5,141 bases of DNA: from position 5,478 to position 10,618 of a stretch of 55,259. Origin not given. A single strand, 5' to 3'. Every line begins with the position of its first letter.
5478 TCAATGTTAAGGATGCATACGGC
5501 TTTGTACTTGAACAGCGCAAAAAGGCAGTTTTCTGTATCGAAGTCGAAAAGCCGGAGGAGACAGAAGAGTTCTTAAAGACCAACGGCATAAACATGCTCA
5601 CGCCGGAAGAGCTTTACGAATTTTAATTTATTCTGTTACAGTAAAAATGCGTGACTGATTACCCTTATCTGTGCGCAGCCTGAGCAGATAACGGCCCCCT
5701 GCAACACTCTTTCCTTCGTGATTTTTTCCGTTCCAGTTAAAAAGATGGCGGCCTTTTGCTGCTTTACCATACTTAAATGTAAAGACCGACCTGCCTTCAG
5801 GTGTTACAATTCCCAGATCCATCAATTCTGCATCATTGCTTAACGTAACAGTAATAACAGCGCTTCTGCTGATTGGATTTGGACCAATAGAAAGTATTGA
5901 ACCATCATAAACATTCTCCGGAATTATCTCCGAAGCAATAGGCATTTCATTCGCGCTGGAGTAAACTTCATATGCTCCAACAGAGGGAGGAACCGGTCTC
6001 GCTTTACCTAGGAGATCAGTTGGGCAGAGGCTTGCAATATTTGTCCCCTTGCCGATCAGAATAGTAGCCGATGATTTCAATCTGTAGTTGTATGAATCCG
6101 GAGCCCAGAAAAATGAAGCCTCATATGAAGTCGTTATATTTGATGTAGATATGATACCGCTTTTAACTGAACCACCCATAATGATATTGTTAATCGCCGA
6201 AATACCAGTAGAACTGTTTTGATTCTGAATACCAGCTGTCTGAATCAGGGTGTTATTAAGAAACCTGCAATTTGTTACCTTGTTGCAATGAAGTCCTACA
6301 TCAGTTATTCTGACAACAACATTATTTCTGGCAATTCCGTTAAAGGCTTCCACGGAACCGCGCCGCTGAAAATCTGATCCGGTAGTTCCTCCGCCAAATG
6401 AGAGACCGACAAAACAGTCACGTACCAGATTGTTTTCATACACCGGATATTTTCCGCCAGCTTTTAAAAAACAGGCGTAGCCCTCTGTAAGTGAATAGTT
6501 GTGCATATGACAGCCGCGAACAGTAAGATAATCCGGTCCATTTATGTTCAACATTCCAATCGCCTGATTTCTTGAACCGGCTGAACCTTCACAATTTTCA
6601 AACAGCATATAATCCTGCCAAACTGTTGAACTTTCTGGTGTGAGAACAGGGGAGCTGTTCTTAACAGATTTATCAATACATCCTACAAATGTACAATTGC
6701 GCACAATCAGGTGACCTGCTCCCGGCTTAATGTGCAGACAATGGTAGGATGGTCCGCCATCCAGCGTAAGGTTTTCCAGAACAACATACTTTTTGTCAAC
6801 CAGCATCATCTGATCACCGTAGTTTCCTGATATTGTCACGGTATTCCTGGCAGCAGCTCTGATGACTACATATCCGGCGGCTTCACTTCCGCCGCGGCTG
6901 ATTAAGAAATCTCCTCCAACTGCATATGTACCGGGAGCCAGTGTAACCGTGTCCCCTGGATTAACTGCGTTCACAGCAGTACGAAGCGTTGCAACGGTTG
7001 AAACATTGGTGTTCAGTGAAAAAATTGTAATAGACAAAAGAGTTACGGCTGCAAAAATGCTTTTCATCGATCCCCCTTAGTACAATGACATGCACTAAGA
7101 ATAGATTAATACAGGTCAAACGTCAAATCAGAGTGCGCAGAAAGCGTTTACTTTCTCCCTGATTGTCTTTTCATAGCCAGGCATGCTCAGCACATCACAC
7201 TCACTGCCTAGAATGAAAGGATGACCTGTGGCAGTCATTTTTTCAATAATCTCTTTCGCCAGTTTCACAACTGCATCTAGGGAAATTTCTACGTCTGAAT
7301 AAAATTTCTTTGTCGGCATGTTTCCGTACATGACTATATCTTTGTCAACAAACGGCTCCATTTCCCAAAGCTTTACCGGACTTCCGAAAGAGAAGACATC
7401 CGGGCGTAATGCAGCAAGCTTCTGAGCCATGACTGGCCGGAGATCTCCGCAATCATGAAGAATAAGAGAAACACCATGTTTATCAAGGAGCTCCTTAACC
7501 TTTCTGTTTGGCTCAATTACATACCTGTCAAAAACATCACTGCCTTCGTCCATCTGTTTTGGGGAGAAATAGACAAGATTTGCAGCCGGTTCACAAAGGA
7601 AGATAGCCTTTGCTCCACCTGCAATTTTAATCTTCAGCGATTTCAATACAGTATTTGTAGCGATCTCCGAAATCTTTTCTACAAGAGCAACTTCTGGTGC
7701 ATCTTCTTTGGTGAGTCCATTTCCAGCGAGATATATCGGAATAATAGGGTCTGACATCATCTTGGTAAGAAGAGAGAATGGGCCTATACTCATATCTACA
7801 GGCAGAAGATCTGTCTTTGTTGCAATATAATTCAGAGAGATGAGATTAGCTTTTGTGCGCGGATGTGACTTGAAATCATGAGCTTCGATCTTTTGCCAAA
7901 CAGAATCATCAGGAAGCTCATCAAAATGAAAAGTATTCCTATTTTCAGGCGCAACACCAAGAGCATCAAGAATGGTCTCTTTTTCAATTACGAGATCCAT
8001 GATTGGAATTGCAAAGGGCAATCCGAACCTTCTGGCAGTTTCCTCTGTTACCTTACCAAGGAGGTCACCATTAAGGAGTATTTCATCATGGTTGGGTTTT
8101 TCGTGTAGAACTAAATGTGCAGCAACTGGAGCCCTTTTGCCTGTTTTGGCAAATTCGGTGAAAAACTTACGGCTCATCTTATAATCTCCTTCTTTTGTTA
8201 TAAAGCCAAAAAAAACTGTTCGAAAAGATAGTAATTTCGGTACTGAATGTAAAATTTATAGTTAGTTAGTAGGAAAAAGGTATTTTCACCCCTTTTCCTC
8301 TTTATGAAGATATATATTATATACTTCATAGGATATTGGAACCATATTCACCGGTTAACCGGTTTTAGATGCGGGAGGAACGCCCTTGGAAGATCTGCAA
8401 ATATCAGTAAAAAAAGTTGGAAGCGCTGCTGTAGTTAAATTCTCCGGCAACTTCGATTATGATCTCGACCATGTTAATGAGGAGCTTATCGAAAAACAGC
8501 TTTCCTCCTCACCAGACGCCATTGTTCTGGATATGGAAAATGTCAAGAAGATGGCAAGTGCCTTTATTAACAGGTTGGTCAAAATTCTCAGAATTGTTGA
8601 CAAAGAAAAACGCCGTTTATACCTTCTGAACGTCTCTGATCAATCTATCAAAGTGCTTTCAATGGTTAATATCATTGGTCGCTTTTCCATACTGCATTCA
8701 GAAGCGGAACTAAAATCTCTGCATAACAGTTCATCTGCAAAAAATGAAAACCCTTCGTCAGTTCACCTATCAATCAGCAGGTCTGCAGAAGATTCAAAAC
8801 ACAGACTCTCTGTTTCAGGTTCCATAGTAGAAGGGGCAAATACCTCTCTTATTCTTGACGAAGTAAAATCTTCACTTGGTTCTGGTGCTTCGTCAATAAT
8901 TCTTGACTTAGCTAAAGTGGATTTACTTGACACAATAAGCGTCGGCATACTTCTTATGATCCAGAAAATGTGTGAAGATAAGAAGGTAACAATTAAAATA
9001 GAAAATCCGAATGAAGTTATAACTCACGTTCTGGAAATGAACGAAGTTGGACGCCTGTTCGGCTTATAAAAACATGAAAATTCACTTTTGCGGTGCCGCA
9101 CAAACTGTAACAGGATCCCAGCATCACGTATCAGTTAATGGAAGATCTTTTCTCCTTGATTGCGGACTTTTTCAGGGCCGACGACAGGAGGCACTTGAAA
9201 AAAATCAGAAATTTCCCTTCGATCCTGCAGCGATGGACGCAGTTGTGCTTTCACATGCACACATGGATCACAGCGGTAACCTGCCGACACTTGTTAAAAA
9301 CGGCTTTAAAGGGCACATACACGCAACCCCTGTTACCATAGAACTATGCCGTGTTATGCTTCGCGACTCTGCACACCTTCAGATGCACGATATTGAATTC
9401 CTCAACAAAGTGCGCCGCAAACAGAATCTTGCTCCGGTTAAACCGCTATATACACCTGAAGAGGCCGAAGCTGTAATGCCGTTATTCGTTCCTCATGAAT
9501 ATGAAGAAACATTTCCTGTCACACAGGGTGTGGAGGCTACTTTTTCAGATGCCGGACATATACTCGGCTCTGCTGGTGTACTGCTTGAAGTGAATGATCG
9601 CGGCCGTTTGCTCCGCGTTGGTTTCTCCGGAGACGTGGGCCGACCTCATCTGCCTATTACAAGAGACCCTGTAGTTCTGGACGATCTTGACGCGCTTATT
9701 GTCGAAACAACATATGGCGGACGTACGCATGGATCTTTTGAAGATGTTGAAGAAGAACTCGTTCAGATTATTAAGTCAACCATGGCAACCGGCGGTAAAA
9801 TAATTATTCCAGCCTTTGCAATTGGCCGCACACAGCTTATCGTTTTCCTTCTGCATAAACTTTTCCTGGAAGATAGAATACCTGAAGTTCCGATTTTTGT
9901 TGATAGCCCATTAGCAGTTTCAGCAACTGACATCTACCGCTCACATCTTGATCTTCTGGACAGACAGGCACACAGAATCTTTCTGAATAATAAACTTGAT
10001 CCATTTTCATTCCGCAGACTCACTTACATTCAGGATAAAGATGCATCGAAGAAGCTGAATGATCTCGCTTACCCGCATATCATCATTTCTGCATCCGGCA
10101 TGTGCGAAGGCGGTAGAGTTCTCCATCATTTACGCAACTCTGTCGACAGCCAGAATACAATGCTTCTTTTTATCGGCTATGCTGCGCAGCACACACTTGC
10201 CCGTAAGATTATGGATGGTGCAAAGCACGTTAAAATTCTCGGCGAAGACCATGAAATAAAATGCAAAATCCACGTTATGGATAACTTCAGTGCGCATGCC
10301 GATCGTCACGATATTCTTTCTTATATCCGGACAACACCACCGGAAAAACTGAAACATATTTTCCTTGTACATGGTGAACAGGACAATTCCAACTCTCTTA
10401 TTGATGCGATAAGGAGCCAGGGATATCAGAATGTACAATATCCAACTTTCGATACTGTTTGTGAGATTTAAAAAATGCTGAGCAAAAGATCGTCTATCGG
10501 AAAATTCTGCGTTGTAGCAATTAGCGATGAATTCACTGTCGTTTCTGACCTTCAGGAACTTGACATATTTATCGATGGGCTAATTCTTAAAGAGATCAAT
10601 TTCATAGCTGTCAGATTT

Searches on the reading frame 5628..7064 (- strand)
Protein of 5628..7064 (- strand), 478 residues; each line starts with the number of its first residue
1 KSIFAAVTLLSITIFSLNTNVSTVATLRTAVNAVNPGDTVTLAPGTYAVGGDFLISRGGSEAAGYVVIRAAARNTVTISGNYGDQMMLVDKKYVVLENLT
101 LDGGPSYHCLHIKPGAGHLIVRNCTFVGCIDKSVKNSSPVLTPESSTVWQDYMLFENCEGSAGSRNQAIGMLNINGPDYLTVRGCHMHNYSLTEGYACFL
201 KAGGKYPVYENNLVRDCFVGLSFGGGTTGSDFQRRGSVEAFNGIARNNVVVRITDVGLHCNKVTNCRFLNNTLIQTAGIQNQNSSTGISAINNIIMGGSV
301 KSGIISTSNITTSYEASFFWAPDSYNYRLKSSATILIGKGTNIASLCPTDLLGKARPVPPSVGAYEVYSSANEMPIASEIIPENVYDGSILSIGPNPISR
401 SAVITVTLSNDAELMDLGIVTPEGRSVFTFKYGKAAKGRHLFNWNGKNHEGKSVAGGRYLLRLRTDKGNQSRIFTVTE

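Call 57: search_protein_families(library=pfam, proteins=[window:5628-7064:-], max_evalue=0.00001)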
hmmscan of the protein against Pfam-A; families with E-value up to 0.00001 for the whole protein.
window:5628-7064:- (478 aa): 1 family
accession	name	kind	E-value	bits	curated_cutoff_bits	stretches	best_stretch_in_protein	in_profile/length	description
PF13860.13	FlgD_ig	-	1.9e-08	34.6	27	1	403-466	13-76/79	FlgD Ig-like domain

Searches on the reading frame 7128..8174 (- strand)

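Call 57: search_protein_families(library=pfam, proteins=[window:7128-8174:-], max_evalue=0.00001)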
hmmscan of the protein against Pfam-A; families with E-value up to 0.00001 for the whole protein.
window:7128-8174:- (348 aa): 1 family
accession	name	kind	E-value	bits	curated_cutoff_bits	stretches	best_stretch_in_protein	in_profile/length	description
PF01208.23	URO-D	-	2.2e-11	43.8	23.9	1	28-329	41-328/346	Uroporphyrinogen decarboxylase (URO-D)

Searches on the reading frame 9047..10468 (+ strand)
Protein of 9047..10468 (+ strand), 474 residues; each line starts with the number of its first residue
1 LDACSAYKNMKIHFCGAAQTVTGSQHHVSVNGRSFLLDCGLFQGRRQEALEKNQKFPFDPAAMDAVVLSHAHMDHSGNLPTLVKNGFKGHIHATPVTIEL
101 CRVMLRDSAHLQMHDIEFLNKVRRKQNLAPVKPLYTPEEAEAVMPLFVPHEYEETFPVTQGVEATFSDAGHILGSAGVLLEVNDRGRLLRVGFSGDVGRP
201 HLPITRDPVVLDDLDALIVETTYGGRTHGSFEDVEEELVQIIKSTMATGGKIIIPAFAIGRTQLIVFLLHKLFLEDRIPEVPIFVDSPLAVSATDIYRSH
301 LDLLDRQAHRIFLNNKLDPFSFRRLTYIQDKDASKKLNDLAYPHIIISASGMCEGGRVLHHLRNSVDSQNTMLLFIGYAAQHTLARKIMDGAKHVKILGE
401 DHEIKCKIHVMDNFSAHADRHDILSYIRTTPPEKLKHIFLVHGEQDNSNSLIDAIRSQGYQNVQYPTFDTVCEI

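Call 57: search_protein_families(library=pfam, proteins=[window:9047-10468:+], max_evalue=0.00001)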
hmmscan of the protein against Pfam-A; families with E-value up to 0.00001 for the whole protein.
window:9047-10468:+ (474 aa): 4 families
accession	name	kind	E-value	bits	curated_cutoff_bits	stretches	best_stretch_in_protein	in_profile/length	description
PF10996.14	Beta-Casp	-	6.5e-34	117.5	27.7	1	262-388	1-120/120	Beta-Casp domain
PF07521.17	RMMBL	-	8.1e-16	58.2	21.6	1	402-466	2-63/63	Zn-dependent metallo-hydrolase RNA specificity domain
PF00753.33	Lactamase_B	-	8.2e-09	36.1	22.7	1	31-113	14-94/196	Metallo-beta-lactamase superfamily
PF12706.13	Lactamase_B_2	-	7.2e-08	32.7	27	1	34-102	2-71/200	Beta-lactamase superfamily domain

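Call 79: find_related_loci(query=window:9047-10468:+, collection=genome_contigs, flank=2000)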
Query window:9047-10468:+ (474 aa) in genome_contigs; peptide patterns used: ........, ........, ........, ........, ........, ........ (x = any residue, [..] = any of these).
70 stretches matched a pattern, but none encodes a relative of the query by tblastn (E <= 1e-3).
